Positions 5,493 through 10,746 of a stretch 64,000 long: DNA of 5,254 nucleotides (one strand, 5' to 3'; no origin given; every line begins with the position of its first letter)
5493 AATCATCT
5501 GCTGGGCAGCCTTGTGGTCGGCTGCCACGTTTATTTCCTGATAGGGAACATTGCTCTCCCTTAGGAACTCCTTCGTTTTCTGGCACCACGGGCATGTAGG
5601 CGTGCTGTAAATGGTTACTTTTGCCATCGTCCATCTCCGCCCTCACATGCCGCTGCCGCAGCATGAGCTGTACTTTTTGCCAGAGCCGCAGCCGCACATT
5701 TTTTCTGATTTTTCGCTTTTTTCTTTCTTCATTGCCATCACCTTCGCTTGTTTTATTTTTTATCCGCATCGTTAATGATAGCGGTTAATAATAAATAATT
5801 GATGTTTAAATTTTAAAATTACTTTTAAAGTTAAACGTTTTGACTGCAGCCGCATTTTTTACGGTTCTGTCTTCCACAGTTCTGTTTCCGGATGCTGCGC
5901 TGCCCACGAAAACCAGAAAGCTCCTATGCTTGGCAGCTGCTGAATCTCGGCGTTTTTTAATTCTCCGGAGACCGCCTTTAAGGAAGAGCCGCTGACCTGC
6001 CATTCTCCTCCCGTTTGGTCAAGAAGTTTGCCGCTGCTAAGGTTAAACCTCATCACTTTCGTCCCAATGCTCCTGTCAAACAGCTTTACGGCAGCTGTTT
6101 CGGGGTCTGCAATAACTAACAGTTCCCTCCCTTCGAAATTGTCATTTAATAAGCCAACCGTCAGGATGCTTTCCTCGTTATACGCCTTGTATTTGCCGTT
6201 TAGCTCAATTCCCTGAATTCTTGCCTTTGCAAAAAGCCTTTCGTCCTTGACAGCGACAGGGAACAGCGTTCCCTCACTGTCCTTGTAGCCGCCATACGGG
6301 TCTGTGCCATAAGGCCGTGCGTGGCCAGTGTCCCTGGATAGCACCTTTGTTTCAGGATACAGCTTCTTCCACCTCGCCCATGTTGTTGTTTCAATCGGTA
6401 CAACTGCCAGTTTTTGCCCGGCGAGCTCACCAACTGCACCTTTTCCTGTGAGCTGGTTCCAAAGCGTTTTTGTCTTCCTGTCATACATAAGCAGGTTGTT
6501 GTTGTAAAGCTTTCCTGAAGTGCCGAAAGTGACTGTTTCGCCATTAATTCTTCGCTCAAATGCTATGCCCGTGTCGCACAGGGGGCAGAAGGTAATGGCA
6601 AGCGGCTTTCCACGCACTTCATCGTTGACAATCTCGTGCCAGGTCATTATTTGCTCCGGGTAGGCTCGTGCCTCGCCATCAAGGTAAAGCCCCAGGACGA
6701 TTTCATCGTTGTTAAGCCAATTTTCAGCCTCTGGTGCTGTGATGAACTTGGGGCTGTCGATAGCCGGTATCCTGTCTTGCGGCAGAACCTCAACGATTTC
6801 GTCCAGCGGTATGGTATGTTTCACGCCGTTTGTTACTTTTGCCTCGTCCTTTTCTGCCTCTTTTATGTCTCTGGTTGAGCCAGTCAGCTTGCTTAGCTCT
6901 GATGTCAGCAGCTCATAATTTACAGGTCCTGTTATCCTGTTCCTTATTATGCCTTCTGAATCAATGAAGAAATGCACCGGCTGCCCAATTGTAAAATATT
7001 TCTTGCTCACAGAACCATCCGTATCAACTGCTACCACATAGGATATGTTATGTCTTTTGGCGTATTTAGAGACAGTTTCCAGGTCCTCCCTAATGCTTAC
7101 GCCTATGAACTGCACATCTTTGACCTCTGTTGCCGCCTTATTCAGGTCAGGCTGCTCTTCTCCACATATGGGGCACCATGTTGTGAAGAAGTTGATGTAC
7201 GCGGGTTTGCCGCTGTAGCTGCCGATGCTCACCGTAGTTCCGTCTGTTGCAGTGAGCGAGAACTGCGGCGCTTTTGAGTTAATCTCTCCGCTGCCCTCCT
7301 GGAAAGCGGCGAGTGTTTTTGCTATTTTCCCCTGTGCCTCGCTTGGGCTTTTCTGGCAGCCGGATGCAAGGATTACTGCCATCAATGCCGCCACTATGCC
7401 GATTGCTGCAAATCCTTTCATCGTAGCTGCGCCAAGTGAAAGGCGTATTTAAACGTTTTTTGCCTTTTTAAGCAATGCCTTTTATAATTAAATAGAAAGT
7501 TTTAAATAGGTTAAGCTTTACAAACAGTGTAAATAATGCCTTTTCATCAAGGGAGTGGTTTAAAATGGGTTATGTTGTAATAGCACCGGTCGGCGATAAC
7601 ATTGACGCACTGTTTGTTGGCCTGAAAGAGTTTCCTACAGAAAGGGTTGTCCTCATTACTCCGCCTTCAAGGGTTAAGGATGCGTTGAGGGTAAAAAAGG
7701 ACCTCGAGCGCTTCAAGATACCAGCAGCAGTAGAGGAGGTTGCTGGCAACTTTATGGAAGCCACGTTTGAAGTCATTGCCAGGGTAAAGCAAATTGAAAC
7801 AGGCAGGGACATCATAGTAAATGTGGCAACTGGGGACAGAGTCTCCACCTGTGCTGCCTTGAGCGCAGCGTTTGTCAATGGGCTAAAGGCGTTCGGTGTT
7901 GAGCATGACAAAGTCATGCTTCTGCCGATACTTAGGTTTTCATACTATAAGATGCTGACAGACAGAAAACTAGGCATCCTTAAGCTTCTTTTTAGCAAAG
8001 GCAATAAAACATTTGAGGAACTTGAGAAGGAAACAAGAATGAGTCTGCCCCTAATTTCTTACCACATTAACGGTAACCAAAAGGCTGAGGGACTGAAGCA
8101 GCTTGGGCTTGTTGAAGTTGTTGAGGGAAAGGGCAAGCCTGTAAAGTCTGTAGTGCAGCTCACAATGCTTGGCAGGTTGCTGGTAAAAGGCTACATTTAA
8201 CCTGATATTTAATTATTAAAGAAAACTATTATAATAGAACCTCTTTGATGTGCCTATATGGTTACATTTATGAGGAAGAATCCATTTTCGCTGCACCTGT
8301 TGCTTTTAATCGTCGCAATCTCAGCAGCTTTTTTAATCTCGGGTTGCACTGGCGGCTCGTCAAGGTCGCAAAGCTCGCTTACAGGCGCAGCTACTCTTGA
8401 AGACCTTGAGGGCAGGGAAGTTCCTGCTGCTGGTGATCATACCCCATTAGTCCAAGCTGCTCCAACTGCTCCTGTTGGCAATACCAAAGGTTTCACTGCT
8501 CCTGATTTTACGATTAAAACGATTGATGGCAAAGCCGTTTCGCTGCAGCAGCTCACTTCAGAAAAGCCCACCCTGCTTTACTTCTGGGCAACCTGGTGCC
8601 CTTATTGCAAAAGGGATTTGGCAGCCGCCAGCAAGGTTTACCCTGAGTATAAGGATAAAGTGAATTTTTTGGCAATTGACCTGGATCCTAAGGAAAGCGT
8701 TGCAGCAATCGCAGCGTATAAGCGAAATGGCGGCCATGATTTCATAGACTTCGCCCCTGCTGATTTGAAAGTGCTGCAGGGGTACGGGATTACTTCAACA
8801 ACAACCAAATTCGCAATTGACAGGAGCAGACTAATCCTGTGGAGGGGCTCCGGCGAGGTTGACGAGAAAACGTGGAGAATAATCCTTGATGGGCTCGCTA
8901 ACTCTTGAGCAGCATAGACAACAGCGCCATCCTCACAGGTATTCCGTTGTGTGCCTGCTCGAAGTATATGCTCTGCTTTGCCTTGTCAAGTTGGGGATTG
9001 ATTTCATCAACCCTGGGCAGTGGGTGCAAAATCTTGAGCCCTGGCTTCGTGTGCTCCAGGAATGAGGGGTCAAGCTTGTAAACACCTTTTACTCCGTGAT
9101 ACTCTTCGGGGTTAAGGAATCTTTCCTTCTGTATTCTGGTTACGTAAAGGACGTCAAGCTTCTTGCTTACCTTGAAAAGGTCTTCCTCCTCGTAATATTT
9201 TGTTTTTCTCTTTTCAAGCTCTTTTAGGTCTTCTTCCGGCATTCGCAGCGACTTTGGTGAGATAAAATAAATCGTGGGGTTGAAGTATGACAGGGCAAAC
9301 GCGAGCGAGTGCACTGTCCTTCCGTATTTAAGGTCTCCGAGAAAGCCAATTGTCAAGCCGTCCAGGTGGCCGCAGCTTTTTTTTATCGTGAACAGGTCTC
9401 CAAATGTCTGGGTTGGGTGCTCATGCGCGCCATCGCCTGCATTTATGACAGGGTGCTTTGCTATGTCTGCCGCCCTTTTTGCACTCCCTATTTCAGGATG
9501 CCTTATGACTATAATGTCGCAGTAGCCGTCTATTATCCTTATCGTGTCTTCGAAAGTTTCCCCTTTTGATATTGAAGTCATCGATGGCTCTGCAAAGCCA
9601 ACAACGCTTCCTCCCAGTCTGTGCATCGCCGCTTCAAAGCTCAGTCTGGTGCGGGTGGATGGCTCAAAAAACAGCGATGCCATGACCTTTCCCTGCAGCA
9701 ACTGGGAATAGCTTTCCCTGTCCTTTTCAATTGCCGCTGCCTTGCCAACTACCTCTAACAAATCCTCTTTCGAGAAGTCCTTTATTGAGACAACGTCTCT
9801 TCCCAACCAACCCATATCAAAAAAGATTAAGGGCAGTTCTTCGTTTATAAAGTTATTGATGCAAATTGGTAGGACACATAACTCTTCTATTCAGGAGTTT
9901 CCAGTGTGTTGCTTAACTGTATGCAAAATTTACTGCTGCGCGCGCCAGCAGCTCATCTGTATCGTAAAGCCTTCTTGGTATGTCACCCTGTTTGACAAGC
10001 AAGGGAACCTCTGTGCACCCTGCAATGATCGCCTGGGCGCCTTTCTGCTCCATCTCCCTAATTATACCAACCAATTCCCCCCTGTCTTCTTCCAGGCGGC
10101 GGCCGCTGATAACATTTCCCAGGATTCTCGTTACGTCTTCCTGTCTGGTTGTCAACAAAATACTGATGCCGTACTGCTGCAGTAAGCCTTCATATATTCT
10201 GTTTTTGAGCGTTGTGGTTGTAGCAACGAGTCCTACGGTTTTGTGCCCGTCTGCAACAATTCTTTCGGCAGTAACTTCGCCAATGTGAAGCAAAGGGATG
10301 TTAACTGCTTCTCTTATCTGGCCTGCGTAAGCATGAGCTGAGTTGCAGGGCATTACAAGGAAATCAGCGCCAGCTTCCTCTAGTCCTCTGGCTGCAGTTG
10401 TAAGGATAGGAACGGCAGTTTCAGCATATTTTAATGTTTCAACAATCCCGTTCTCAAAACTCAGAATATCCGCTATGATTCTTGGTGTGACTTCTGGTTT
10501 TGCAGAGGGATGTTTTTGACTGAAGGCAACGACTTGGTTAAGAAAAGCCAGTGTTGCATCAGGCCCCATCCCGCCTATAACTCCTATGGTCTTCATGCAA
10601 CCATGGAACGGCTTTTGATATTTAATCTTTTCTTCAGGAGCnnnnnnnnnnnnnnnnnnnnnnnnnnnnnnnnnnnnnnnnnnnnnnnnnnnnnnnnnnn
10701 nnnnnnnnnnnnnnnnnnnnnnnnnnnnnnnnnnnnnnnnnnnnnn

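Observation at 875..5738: Mirror-image thiol/metal island carrying seven Cys-rich micro-ORFs that the ORF track cannot see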

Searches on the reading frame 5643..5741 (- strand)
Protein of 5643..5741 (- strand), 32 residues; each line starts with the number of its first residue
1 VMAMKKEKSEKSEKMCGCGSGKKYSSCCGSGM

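Call 3: search_protein_families(library=pfam, proteins=[window:5643-5741:-], max_evalue=1)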
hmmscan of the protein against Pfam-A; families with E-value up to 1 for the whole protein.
window:5643-5741:- (32 aa): 1 family
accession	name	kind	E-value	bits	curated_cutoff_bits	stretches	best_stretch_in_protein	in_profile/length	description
PF02810.21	SEC-C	-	0.0043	17.3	20.4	1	16-29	5-18/19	SEC-C motif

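Call 19: search_protein_families(library=ncbifam, proteins=[window:5643-5741:-], max_evalue=1)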
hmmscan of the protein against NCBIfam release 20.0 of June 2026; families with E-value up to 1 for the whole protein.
window:5643-5741:- (32 aa): 8 families
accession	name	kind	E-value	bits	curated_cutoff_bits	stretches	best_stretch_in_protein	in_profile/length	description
NF004088.0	PRK05590.1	equivalog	0.00015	22.2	140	1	4-30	140-165/166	hypothetical protein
TIGR04102.1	SWIM_PBPRA1643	hypoth_equivalog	0.00055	20.3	68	1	5-29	84-108/108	PBPRA1643 family SWIM/SEC-C metal-binding motif protein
NF002449.0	PRK01617.1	equivalog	0.01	16.2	141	1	13-29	137-153/154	hypothetical protein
NF007704.0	PRK10396.1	equivalog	0.015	15.3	149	1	4-28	195-219/221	hypothetical protein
NF002592.0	PRK02250.1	equivalog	0.016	15.3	158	1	13-29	151-167/167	hypothetical protein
NF002486.0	PRK01752.1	equivalog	0.017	15.1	120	1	13-30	138-155/157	YchJ family protein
NF001213.0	PRK00183.1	equivalog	0.059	13.4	158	1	12-30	2-20/157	hypothetical protein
NF003262.0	PRK04233.1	equivalog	0.066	13.3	204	1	9-30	3-24/129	hypothetical protein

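Call 40: search_protein_representatives(protein=window:5646-5741:-)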
Query: 32 residues. Proteins with E-value up to 0.001 (for the whole library): 4; up to 1e-10: 0; up to 1e-30: 0. The best 4 are listed.
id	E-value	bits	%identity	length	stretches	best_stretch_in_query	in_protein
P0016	1.3e-08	48.7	93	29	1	4-32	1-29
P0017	5.1e-07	44.0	56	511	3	7-29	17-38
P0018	6.2e-04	34.8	56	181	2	15-30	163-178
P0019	8.7e-04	34.4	44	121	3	13-31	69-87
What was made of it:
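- Tried and rejected: A phmmer run of the 32-aa ORF (from the GTG at 5741) against 1.8 billion representatives gave 4 hits, one of them a stand-alone 29-mer (call 40).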

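Call 88: list_cluster_members(proteins=[P0016, P0020, P0079, P0001])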
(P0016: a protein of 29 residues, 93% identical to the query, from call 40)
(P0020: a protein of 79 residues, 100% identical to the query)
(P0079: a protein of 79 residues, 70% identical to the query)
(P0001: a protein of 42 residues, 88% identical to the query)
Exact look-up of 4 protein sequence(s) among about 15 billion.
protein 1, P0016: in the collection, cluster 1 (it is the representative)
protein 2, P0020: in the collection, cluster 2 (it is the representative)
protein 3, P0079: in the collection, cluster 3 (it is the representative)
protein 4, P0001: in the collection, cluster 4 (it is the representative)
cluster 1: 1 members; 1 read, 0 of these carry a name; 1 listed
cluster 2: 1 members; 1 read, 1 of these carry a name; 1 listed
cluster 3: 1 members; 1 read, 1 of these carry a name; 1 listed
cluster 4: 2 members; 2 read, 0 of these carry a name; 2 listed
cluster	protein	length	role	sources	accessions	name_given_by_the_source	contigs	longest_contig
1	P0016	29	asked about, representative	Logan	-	-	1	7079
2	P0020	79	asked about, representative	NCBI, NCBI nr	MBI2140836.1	glutathione S-transferase N-terminal domain-containing protein [Candidatus Woesearchaeota ...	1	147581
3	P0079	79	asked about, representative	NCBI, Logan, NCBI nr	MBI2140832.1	glutathione S-transferase N-terminal domain-containing protein [Candidatus Woesearchaeota ...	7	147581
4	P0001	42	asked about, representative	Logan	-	-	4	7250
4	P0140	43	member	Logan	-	-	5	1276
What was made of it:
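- They are unannotated in the GenBank record (call 88).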

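Call 93: search_solved_structures(query=window:5646-5732:-, max_evalue=5, show_alignments=2)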
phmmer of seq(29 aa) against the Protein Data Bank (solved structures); distinct sequences matched with E-value up to 5: 10.
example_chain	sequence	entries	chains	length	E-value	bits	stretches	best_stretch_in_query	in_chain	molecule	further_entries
9l6b_C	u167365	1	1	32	0.0024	21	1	12-26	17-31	UPF0225 protein YchJ -C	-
1ozb_I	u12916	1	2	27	0.0032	20.7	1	11-27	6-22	Preprotein translocase secA subunit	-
1tm6_A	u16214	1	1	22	0.008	19.5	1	12-26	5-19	Preprotein translocase secA subunit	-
1sx0_A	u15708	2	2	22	0.011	19.1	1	12-26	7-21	SecA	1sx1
3iqy_A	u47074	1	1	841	0.026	18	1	12-26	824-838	Protein translocase subunit secA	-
1tf2_A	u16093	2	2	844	0.027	17.9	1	12-26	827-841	Preprotein translocase secA subunit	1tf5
2jq5_A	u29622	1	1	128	0.096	16.3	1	13-27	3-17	SEC-C motif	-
9l6b_A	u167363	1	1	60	0.11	16.1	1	11-26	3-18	UPF0225 protein YchJ -A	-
9vxg_A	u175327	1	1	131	0.27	14.9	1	10-26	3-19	UPF0225 protein YchJ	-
2i9w_A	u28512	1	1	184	0.31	14.8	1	10-27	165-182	Hypothetical protein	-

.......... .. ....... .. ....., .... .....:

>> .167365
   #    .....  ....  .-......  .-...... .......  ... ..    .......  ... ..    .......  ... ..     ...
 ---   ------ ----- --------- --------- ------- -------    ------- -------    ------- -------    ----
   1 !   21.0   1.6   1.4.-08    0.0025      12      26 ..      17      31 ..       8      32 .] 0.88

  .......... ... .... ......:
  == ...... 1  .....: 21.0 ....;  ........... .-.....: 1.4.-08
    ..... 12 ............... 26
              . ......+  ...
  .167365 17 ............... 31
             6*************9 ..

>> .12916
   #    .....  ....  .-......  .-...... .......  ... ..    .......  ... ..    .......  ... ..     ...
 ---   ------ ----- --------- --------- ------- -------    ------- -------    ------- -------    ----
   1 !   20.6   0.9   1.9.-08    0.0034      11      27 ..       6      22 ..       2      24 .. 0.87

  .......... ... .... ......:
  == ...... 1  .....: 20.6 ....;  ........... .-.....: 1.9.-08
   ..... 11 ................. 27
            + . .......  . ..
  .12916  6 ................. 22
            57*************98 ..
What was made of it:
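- On SEC-C motif / SecA metal-binding domain (PF02810): However, all ten best PDB sequence matches are SEC-C domains; the best is YchJ-C at E = 0.0024 (call 93).
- Closest known: SecA-type metal-binding domain. Same: Their best matches in the PDB are the YchJ and SecA zinc-binding domains (call 93).
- The SEC-C spacing is exact, and the top PDB hits are the YchJ and SecA zinc-binding domains (call 93).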

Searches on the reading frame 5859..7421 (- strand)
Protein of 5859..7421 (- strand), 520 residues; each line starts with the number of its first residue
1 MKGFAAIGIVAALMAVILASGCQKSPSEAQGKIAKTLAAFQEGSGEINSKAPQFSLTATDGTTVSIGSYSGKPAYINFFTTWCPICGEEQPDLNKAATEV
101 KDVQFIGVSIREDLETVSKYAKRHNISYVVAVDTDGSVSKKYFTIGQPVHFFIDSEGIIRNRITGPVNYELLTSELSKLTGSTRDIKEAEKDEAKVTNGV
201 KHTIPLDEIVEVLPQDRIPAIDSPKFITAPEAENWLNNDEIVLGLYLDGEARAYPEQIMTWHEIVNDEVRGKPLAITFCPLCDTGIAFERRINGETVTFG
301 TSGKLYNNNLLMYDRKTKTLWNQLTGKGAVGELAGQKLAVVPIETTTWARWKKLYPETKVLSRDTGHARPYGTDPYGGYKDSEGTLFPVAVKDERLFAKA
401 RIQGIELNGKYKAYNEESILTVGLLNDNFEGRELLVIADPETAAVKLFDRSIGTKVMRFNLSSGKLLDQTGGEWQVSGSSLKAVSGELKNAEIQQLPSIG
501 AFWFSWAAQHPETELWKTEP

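Call 3: search_protein_families(library=pfam, proteins=[window:5859-7421:-], max_evalue=1)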
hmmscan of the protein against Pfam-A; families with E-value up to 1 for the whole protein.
window:5859-7421:- (520 aa): 9 families
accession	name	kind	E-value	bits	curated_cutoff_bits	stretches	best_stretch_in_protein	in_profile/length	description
PF11376.13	DUF3179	-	3.2e-102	342.3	27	1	215-513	1-292/292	Protein of unknown function (DUF3179)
PF00578.27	AhpC-TSA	-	8.7e-24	84.3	26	1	47-161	1-123/124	AhpC/TSA family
PF08534.16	Redoxin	-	8.5e-23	81.2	26.6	1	48-168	3-137/148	Redoxin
PF13905.12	Thioredoxin_8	-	4.9e-05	24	27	1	72-156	2-91/94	Thioredoxin-like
PF00085.26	Thioredoxin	-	6.9e-05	23.2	23.5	1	72-120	19-68/103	Thioredoxin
PF02630.20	SCO1-SenC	-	0.00062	20.2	22.8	1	52-110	2-65/134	SCO1/SenC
PF13098.12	Thioredoxin_2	-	0.07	13.9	27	1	70-173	4-101/104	Thioredoxin-like domain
PF14595.12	Thioredoxin_9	-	0.22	11.8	25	1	75-147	45-119/129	Thioredoxin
PF23475.1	zf-Tbcl_FmdE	-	0.75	9.8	23.2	0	81-89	8-16/35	FmdE treble clef zinc finger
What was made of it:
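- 5859..7421 (-): Predicted lipoprotein that fuses a TlpA/AhpC-TSA-like thioredoxin domain to DUF3179. It is the first gene of the minus-strand operon. Pfam DUF3179 scores 342 bits and AhpC-TSA 84 bits (call 3).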

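Call 19: search_protein_families(library=ncbifam, proteins=[window:5859-7421:-], max_evalue=1)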
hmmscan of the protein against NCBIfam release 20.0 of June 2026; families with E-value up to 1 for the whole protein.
window:5859-7421:- (520 aa): 15 families
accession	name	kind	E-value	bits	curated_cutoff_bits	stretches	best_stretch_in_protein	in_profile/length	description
NF002854.0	PRK03147.1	subfamily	7e-22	78.2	170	1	45-179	36-172/176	thiol-disulfide oxidoreductase ResA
NF041202.1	StoA_CxxC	exception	1.1e-16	61.1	210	1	47-172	29-157/163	endospore biogenesis thiol-disulfide oxidoreductase StoA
TIGR00385.1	dsbE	subfamily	6.1e-16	58.5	123.15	1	47-176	36-167/173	DsbE family thiol:disulfide interchange protein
NF011941.0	PRK15412.1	equivalog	3.4e-13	49.5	359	1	70-179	67-175/185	thiol:disulfide interchange protein DsbE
NF047696.1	ThlDiSintTplARhiz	equivalog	3e-09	37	230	1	47-169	73-203/219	thiol:disulfide interchange protein TlpA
NF006960.0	PRK09437.1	equivalog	1e-06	28.7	140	1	49-148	8-109/156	thioredoxin-dependent thiol peroxidase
TIGR02661.1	MauD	equivalog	2e-06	27.4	188.6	1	42-162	43-162/189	methylamine dehydrogenase accessory protein MauD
NF010625.0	PRK14018.1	equivalog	9.9e-05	21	522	1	55-172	40-165/521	bifunctional peptide-methionine (S)-S-oxide reductase MsrA/peptide-methionine (R)-S-oxide reductase MsrB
NF053650.1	PerredPrxQDein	equivalog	0.00049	20.1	260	1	52-162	2-113/148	thioredoxin-dependent peroxiredoxin PrxQ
TIGR01068.1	thioredoxin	equivalog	0.00052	20.1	96.8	1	71-121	14-65/101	thioredoxin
NF041054.1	WAxxUGC_long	equivalog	0.00082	18.7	300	1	48-160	81-195/354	ResA-like WAxxUGC motif-containing protein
NF001808.0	PRK00522.1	equivalog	0.001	18.5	123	1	46-114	19-86/167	thiol peroxidase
NF008229.0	PRK10996.1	equivalog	0.056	13.2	125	1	70-123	51-105/141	thioredoxin TrxC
TIGR01126.1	pdi_dom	equivalog_domain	0.088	13.1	107.2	1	72-104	15-47/105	protein disulfide-isomerase domain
NF038285.1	deiodinase_rel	hypoth_equivalog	0.15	11.5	250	1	33-112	165-246/347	deiodinase family protein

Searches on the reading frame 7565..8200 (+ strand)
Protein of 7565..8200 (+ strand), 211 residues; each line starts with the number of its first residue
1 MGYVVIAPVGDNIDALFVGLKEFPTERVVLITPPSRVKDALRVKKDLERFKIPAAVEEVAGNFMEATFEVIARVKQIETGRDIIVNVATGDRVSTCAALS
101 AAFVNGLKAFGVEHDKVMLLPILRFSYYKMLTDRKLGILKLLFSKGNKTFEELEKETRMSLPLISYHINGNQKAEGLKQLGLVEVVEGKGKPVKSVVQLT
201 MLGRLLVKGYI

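Call 47: search_protein_families(library=pfam, proteins=[window:7565-8200:+], max_evalue=0.01)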
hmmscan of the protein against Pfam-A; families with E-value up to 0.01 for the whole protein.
window:7565-8200:+ (211 aa): 2 families
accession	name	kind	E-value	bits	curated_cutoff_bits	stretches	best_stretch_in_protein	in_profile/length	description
PF19810.5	HFX_2341_N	-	3.7e-09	37.5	30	1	4-114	2-117/120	HFX_2341-like, N-terminal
PF01022.26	HTH_5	-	4.4e-05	23.7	22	1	134-169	3-37/47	Bacterial regulatory protein, arsR family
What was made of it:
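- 7565..8200 (+): HFX_2341_N plus wHTH regulator, divergent from the minus-strand operon. Pfam (call 47).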

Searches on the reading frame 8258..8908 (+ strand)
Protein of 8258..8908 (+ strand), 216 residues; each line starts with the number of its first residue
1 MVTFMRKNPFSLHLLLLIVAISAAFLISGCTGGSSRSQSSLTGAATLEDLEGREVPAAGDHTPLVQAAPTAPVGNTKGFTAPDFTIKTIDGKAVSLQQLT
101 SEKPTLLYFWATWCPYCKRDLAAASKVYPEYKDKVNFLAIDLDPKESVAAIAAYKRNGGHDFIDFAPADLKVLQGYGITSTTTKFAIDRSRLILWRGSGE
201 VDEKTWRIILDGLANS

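Call 47: search_protein_families(library=pfam, proteins=[window:8258-8908:+], max_evalue=0.01)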
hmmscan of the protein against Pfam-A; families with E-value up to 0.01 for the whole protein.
window:8258-8908:+ (216 aa): 6 families
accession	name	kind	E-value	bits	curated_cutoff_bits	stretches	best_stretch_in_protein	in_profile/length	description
PF00578.27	AhpC-TSA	-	1.4e-16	61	26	1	80-179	4-101/124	AhpC/TSA family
PF08534.16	Redoxin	-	7.4e-14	52.2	26.6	1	78-202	3-137/148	Redoxin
PF00085.26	Thioredoxin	-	4.2e-09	36.8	23.5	1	100-150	15-66/103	Thioredoxin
PF13905.12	Thioredoxin_8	-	5.7e-08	33.4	27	1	103-157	2-57/94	Thioredoxin-like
PF13098.12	Thioredoxin_2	-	2.5e-06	28.2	27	1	101-205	4-99/104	Thioredoxin-like domain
PF17715.6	DUF5560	-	0.007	16.3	25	1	44-118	75-149/165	Family of unknown function (DUF5560)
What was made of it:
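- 8258..8908 (+): Second TlpA-like redoxin. It marks the right edge of the thiol island. Pfam AhpC-TSA, Redoxin and Thioredoxin (call 47).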

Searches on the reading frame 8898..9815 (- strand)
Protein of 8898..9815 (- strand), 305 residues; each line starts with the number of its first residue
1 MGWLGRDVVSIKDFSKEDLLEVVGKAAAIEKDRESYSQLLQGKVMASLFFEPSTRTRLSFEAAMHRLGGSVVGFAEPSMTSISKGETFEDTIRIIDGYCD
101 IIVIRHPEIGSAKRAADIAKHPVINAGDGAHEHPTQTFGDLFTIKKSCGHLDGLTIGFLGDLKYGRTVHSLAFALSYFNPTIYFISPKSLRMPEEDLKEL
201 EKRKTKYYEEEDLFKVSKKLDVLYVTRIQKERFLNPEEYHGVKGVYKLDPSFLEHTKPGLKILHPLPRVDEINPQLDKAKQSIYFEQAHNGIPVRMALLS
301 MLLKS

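Call 73: search_protein_families(library=pfam, proteins=[window:8898-9815:-], max_evalue=0.001)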
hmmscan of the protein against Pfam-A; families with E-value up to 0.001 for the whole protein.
window:8898-9815:- (305 aa): 2 families
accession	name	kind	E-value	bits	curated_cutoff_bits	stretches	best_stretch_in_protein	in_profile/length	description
PF02729.26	OTCace_N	-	1.1e-48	165.6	29.9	1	6-145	1-147/148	Aspartate/ornithine carbamoyltransferase, carbamoyl-P binding domain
PF00185.30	OTCace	-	1.5e-30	106.7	29.4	1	152-301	1-156/157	Aspartate/ornithine carbamoyltransferase, Asp/Orn binding domain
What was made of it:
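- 8258..8908 (+): The next genes are unrelated: ATCase and a racemase (call 73).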

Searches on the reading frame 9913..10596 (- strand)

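Call 73: search_protein_families(library=pfam, proteins=[window:9913-10596:-], max_evalue=0.001)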
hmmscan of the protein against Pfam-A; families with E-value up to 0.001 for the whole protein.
window:9913-10596:- (227 aa): 1 family
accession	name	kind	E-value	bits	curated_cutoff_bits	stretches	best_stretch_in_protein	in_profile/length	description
PF01177.27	Asp_Glu_race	-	6.4e-37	127.8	31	1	7-220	1-210/211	Asp/Glu/Hydantoin racemase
